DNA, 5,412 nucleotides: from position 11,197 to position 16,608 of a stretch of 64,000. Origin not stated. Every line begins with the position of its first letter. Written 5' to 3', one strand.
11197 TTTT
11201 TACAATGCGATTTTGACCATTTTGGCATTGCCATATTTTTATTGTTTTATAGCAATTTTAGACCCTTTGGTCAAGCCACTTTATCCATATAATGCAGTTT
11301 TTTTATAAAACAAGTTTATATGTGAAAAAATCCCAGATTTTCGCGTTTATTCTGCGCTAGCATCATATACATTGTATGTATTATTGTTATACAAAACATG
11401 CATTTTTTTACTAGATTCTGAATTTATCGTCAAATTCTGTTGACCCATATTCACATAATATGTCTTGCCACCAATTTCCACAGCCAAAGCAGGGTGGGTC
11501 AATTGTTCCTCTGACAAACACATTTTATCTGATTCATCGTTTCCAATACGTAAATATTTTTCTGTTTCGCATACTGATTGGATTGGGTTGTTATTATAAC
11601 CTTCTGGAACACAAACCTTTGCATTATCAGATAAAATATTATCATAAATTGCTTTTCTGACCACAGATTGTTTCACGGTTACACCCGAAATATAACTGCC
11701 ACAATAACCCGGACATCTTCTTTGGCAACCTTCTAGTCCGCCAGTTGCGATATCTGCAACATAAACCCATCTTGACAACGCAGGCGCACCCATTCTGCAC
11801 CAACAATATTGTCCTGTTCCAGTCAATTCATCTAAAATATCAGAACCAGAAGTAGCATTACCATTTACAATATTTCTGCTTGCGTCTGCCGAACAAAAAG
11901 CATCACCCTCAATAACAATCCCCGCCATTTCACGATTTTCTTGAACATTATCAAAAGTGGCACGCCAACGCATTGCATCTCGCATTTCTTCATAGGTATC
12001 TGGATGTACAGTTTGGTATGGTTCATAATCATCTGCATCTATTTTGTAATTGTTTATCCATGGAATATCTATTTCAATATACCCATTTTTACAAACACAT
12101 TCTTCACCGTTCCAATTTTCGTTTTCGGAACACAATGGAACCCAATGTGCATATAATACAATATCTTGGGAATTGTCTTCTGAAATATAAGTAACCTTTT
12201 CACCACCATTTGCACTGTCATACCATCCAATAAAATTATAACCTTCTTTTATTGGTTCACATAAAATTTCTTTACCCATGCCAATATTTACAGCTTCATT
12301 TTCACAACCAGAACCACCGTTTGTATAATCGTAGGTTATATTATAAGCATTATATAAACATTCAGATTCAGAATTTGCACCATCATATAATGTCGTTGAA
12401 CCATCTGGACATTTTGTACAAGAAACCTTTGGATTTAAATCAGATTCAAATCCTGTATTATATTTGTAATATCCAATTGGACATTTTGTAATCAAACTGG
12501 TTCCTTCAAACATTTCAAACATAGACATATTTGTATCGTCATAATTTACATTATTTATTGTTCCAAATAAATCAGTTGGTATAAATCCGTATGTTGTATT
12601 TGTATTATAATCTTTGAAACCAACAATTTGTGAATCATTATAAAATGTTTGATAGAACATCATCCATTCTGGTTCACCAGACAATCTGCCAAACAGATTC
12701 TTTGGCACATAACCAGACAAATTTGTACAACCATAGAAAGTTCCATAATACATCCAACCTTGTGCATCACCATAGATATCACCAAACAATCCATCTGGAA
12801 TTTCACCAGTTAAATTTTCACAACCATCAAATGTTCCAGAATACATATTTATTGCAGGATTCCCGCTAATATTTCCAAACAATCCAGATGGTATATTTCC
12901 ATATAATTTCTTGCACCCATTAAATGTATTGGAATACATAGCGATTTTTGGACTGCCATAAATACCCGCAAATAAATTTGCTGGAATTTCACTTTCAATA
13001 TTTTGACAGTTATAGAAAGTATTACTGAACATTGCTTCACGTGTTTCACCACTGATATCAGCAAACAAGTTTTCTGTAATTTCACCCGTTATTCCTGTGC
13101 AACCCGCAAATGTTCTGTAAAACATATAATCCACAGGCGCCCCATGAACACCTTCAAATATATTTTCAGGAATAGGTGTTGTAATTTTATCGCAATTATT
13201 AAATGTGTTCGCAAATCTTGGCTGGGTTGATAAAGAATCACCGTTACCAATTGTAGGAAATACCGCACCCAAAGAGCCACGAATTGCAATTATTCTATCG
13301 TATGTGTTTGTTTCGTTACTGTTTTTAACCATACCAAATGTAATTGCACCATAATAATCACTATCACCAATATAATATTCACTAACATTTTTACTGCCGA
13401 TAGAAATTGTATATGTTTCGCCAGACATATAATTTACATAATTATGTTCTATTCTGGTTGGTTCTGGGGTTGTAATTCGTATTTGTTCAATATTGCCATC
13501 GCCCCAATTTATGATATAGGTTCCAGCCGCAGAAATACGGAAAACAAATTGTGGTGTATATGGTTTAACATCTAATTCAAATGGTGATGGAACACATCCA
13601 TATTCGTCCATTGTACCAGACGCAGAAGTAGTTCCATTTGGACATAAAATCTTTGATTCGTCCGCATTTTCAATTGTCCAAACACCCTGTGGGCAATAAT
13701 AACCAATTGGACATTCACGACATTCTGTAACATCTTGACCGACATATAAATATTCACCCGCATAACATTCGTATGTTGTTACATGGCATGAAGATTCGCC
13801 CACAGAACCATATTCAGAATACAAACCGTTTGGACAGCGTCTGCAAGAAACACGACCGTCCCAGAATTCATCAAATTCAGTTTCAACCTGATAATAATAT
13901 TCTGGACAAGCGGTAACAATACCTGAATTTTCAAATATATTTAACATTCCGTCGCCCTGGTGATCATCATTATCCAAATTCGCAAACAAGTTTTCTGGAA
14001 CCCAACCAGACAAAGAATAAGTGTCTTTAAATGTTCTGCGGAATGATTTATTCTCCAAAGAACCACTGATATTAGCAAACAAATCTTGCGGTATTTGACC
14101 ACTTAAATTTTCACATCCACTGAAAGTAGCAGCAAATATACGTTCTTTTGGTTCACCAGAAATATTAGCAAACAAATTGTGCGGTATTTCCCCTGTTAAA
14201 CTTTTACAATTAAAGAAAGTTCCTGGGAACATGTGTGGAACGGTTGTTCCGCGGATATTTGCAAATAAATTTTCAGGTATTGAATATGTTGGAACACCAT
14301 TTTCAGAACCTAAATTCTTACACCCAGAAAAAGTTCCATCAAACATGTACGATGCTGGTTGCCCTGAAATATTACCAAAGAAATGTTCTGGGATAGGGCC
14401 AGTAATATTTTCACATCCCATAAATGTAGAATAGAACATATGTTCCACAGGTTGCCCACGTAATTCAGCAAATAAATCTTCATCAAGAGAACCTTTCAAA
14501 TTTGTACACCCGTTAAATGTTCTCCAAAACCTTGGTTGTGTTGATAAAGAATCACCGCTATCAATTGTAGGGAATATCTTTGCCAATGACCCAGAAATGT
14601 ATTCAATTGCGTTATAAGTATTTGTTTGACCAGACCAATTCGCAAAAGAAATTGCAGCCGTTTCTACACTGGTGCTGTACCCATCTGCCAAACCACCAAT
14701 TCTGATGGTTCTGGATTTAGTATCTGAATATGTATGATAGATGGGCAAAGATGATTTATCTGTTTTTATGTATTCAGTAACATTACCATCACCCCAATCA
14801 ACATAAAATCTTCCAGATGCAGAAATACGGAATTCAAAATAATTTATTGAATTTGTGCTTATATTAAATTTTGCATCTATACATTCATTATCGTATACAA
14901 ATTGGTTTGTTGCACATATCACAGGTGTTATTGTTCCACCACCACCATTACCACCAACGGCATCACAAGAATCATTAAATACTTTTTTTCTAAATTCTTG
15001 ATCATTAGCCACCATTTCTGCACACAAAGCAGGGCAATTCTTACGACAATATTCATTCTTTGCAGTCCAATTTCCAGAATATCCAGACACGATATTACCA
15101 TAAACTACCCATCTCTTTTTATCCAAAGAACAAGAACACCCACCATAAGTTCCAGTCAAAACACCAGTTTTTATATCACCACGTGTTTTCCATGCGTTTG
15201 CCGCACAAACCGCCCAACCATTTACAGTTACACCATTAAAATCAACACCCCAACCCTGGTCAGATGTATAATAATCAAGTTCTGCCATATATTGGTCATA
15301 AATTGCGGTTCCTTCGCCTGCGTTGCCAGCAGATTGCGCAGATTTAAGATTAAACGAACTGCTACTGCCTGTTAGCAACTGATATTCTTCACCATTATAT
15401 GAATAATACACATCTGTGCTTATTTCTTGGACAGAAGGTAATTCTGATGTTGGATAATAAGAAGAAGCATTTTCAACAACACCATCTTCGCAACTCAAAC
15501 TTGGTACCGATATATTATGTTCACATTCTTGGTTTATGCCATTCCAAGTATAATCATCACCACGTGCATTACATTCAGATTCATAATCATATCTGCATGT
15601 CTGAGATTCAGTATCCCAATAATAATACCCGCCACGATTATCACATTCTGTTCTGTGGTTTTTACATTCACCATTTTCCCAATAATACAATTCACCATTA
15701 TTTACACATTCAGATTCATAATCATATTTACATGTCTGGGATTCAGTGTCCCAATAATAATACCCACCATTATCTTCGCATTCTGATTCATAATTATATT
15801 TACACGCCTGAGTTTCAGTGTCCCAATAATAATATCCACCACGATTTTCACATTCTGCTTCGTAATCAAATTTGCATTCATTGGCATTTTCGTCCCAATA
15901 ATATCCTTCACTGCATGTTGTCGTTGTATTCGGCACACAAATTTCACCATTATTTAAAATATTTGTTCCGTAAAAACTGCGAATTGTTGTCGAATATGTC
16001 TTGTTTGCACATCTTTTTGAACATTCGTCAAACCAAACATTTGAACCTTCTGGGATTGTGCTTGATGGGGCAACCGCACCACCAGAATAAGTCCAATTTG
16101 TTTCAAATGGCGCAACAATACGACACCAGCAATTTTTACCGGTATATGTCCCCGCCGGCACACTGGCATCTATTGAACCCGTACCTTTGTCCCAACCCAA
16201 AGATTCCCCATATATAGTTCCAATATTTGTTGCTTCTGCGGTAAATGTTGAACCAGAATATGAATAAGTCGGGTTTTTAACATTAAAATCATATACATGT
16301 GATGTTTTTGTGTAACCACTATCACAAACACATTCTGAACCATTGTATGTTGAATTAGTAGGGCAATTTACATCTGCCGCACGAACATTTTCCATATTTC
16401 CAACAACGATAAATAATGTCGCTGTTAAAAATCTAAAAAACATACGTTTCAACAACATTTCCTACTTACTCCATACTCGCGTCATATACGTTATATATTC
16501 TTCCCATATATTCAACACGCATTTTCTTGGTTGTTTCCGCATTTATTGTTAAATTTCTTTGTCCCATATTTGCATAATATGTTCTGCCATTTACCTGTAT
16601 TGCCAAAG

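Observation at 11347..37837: Locus of three tandem giant mosaic exported proteins (1703, 2594, 4353 aa) filling about 41% of the window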

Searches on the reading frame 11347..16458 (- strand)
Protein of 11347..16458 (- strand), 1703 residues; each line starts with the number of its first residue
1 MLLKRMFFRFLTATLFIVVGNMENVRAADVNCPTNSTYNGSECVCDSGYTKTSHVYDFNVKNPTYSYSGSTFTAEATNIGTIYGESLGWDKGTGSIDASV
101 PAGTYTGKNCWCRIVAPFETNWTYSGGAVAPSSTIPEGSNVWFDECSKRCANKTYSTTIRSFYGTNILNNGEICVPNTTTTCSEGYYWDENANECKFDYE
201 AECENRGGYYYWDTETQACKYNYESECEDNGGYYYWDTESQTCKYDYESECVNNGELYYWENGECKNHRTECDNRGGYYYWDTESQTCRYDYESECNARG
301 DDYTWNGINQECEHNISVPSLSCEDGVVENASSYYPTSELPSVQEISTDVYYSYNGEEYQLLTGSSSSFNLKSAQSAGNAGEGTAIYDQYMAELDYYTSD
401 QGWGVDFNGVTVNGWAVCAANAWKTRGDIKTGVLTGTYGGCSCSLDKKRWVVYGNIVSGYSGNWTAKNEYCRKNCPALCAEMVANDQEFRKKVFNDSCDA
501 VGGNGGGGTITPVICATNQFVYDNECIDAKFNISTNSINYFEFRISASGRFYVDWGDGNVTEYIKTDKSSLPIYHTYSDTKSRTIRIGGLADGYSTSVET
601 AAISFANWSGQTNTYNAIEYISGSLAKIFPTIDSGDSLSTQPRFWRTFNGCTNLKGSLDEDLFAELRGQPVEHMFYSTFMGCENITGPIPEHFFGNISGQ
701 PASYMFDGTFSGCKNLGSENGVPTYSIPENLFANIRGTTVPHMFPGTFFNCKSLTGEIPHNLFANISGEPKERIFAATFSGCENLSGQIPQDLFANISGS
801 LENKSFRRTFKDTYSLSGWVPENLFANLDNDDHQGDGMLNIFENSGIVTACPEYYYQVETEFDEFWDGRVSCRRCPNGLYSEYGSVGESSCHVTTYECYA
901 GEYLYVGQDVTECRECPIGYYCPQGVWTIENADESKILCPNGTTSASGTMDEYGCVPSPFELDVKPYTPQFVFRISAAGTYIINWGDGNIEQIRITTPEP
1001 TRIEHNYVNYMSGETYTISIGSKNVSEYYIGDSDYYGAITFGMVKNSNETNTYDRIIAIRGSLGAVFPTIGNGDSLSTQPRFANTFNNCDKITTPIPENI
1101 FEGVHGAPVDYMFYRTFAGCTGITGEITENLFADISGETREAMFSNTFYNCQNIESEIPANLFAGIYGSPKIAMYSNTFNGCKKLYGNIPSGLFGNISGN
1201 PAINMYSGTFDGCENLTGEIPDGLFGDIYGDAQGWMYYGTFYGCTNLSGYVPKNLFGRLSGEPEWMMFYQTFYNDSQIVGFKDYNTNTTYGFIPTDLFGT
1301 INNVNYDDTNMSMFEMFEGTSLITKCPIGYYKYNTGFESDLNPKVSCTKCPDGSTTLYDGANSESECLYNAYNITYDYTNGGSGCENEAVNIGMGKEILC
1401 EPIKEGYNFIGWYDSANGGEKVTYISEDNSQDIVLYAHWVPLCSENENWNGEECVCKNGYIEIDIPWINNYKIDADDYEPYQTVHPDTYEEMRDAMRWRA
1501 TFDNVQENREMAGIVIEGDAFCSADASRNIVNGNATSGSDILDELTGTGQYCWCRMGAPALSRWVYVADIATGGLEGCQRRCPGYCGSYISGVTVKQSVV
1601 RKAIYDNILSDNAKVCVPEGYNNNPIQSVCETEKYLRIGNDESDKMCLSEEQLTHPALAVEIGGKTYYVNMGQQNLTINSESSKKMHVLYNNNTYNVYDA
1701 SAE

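Call 3: search_protein_families(library=pfam, proteins=[window:11347-16458:-], max_evalue=0.01)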
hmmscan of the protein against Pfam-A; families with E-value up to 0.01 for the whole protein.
window:11347-16458:- (1703 aa): 2 families
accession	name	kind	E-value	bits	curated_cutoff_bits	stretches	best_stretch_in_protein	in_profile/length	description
PF09479.16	Flg_new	-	8.2e-13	48.7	27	1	1372-1438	1-65/65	Listeria-Bacteroides repeat domain (List_Bact_rpt)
PF07699.19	Ephrin_rec_like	-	1.3e-07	31.8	23.1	1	1324-1367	12-48/48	Tyrosine-protein kinase ephrin type A/B receptor-like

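Call 4: search_protein_families(library=ncbifam, proteins=[window:11347-16458:-], max_evalue=0.01)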
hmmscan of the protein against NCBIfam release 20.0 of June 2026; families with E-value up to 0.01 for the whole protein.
window:11347-16458:- (1703 aa): 3 families
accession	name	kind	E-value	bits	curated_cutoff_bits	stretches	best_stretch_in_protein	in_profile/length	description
TIGR02543.1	List_Bact_rpt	repeat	5e-06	26.8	20.95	1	1402-1439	1-40/44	TIGR02543 family repeat protein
NF033189.1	internalin_A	exception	8.5e-05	21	1600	1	1370-1438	565-631/799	class 1 internalin InlA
NF033188.1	internalin_H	exception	8.7e-05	21.3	1050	1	1389-1439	357-410/548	InlH/InlC2 family class 1 internalin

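Call 13: find_encoding_contigs(protein=window:11347-16458:-, flank=10000, max_places=6)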
Protein window:11347-16458:- (1703 aa): no gene with exactly this product is on record in the collection.

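Call 15: find_homologous_proteins(query=window:11347-16458:-, max_evalue=0.00001)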
Query window:11347-16458:- (1703 aa): 5 proteins with E <= 0.00001 among 8000 candidates.
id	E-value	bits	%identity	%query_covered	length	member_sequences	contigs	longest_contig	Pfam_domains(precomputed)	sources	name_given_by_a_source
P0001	0.0e+0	4016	99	100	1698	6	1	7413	PF09479.17,PF07699.20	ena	-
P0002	0.0e+0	1779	78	53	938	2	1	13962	-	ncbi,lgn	-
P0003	0.0e+0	1657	57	62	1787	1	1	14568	-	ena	-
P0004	5.2e-181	623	43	38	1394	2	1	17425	PF09479.17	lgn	-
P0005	2.3e-15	73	28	7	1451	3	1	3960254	PF09479.17,PF13927.13,PF00395.26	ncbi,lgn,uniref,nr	ncbi:InlB B-repeat-containing protein [Lysinibacillus louembei]|uniref:InlB B-repeat-containing prot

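Call 17: find_encoding_contigs(protein=P0002, flank=10000)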
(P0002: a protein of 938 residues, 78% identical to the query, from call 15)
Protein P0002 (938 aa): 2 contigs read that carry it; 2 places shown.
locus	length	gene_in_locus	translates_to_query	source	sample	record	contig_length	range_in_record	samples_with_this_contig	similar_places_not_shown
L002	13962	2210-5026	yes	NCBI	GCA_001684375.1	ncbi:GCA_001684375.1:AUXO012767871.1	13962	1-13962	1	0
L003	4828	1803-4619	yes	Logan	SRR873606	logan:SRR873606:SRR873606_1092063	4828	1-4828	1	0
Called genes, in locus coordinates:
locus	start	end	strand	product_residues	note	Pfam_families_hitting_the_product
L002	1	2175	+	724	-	?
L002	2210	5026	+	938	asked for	-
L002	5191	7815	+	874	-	PF07517:SecA_DEAD, PF00270:DEAD (faint), PF01043:SecA_PP_bind, PF21090:P-loop_SecA, PF07516:SecA_SW, PF02810:SEC-C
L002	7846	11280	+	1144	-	PF02811:PHP, PF07733:DNA_pol3_alpha, PF17657:DNA_pol3_finger, PF14579:HHH_6, PF01336:tRNA_anti-codon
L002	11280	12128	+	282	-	PF01795:Methyltransf_5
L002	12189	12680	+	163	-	-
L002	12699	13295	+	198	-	-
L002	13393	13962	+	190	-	?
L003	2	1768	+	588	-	?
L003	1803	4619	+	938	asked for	-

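Call 18: find_encoding_contigs(protein=P0003, flank=10000)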
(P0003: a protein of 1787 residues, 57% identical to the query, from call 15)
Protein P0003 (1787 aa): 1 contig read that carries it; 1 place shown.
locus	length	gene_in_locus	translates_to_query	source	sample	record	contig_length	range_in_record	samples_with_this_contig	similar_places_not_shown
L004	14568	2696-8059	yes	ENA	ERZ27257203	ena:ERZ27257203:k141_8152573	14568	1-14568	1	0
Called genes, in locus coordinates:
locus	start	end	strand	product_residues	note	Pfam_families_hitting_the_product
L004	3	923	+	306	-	?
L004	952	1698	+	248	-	PF04402:SIMPL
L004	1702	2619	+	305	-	PF02899:Phage_int_SAM_1, PF13495:Phage_int_SAM_4 (weak), PF00589:Phage_integrase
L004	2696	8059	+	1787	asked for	-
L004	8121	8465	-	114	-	PF00313:CSD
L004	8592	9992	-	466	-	-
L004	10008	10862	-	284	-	-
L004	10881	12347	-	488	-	PF01336:tRNA_anti-codon, PF00152:tRNA-synt_2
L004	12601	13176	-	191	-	-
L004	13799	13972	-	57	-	PF12796:Ank_2 (weak), PF13637:Ank_4, PF00023:Ank (faint)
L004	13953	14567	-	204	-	?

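Call 19: find_encoding_contigs(protein=P0004, flank=10000)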
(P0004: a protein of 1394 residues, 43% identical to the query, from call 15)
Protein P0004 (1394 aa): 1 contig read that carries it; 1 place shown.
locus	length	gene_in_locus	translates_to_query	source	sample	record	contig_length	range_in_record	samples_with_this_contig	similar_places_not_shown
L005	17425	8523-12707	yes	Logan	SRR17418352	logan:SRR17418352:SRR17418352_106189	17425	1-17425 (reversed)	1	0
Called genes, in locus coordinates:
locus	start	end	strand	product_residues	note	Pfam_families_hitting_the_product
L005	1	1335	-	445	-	?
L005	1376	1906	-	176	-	PF06242:TrcR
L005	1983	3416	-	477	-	PF01406:tRNA-synt_1e, PF01921:tRNA-synt_1f (faint), PF09334:tRNA-synt_1g, PF00133:tRNA-synt_1, PF09334:tRNA-synt_1g (weak), PF09190:DALR_2 (weak), PF23493:CysS_C (weak)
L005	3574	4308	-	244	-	-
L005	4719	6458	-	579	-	PF17848:Zn_ribbon_ACC (weak), PF01039:Carboxyl_trans, PF03255:ACCA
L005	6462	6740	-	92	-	PF00216:Bac_DNA_binding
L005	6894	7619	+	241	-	PF00578:AhpC-TSA, PF08534:Redoxin, PF10417:1-cysPrx_C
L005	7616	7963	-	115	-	PF01035:DNA_binding_1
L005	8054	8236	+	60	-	-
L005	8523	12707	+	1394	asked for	PF09479:Flg_new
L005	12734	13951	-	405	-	PF01520:Amidase_3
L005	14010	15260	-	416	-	-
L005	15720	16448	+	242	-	PF03462:PCRF, PF00472:RF-1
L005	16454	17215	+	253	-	PF01636:APH (faint)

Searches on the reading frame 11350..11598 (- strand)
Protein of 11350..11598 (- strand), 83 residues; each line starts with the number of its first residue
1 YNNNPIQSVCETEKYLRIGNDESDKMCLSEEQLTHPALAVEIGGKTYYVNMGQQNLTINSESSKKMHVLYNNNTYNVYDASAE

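Call 63: find_homologous_proteins(query=A3, max_evalue=0.001)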
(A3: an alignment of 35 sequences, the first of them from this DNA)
Query A3 (35 sequences) (83 aa, profile of the alignment): 17 proteins with E <= 0.001 among 177 candidates.
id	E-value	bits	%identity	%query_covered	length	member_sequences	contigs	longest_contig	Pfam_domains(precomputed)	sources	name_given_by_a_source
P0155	1.6e-23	100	31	93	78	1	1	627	-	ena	-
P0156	1.9e-20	91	32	88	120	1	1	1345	-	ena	-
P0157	3.5e-20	90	33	84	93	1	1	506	-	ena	-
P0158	4.2e-20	89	32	67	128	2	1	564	-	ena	-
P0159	7.7e-20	89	29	93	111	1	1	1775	-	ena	-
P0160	2.4e-19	87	32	67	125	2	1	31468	-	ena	-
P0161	3.9e-19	86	27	81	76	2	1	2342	-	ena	-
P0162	7.1e-19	85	32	83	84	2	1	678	-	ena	-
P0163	1.1e-18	85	25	67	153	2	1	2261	-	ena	-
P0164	1.4e-17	81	22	71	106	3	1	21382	-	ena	-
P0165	7.5e-17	79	28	90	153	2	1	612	-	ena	-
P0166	3.0e-16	77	35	63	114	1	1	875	PF02874.30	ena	-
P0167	1.2e-15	75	38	67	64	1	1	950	-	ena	-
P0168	3.3e-11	61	31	65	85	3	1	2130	-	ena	-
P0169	1.3e-10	59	24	86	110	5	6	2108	-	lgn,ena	-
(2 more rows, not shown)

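Call 64: search_solved_structures(query=A3, max_evalue=10)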
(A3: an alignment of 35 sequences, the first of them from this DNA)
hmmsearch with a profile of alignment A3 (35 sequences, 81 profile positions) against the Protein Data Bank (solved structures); distinct sequences matched with E-value up to 10: 1.
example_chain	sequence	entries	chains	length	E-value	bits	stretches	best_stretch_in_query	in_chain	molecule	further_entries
2p1r_A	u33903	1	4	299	2.3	11.7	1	39-75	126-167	Lipid kinase yegS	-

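Call 79: predict_structure(alignment_id=A5)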
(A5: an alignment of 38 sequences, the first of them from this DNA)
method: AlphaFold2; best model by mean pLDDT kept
length: 83 residues; sequences in the alignment: 38
mean_pLDDT: 92.4   pTM: 0.79
mean pLDDT of the five models: 92.4, 92.2, 91.9, 91.8, 90.8
residues with pLDDT >= 90: 72; 70-90: 4; 50-70: 6; < 50: 1
segments of 3 or more residues with pLDDT < 50: none
pLDDT, mean of each block of 10 residues (from residue 1): 65 93 96 97 97 97 96 97 91
secondary structure, 60 per line:
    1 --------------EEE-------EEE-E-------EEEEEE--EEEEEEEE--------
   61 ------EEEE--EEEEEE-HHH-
elements in order: E15-17 E25-27 E37-42 E45-52 E67-70 E73-78

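Call 82: fold_search(model_id=the predicted structure, library=pdb)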
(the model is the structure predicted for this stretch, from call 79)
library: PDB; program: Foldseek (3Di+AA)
matches with E <= 10: 48; with E <= 0.001: 0
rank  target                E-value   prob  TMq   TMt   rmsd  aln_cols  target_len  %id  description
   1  9dey_A                1.4e+00  0.07  0.22  0.13  11.6        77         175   19  Human norovirus GII.4 Sydney protease (released 2025-02-19)
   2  4x2v_A                2.2e+00  0.04  0.21  0.13  11.8        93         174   11  Crystal structure of the Murine Norovirus NS6 protease (inactive C139A mutant) with a C-terminal extension to include  (released 2015-02-18)
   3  9dey_B                3.8e+00  0.03  0.20  0.14  11.8        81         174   18  Human norovirus GII.4 Sydney protease (released 2025-02-19)
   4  3sm1_B                4.0e+00  0.03  0.18  0.15   8.8        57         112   18  The crystal structure of XMRV protease complexed with pepstatin A (released 2011-10-12)
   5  8raw_B                4.0e+00  0.02  0.18  0.03   8.1        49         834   10  The crystal structure of DNA-bound human MutSbeta (MSH2/MSH3_G901D) in the canonical mismatch bound conformation with  (released 2025-06-11)
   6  9asn_A                4.0e+00  0.02  0.18  0.03  15.0        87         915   15  Human Drosha and DGCR8 in complex with Pri-miR-98 (released 2024-09-04)
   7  8xl1_A                4.2e+00  0.06  0.20  0.02  10.1        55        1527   13  Core region of the human acetyl-CoA carboxylase 1 filament in complex with acetyl-CoA (ACC1-inact) (released 2024-10-23)
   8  8xl2_C                4.5e+00  0.05  0.19  0.02  10.1        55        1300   13  Human acetyl-CoA carboxylase 1 filament in complex with acetyl-CoA (ACC1-inact) (released 2024-10-23)
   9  9asm_A                4.5e+00  0.02  0.20  0.03  14.7        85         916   16  Human Drosha and DGCR8 in complex with Pri-let-7f1 (released 2024-09-04)
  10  9aso_A                4.8e+00  0.04  0.19  0.03  10.5        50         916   20  Human Drosha and DGCR8 in complex with Pri-let-7a2 (released 2024-09-04)
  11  5amk_D                5.1e+00  0.05  0.26  0.22   8.0        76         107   13  Cereblon isoform 4 from Magnetospirillum gryphiswaldense in multiple conformations, hexagonal crystal form (released 2015-07-01)
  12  9vx6_T                5.1e+00  0.01  0.16  0.04  13.1        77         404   12  Helical structure of gRNA-tDNA SPARDA complex (released 2026-01-14)
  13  4bra_B                6.4e+00  0.08  0.24  0.07   3.5        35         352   20  Legionella pneumophila NTPDase1 crystal form II, closed, Mg AMPPNP complex (released 2013-07-17)
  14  5ks8_C                6.4e+00  0.04  0.20  0.04   7.5        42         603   17  Crystal structure of two-subunit pyruvate carboxylase from Methylobacillus flagellatus (released 2016-10-19)
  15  3f9y_A                6.4e+00  0.03  0.19  0.11  10.7        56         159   11  Structural Insights into Lysine Multiple Methylation by SET Domain Methyltransferases, SET8-Y334F / H4-Lys20me1 / AdoH (released 2008-11-25)
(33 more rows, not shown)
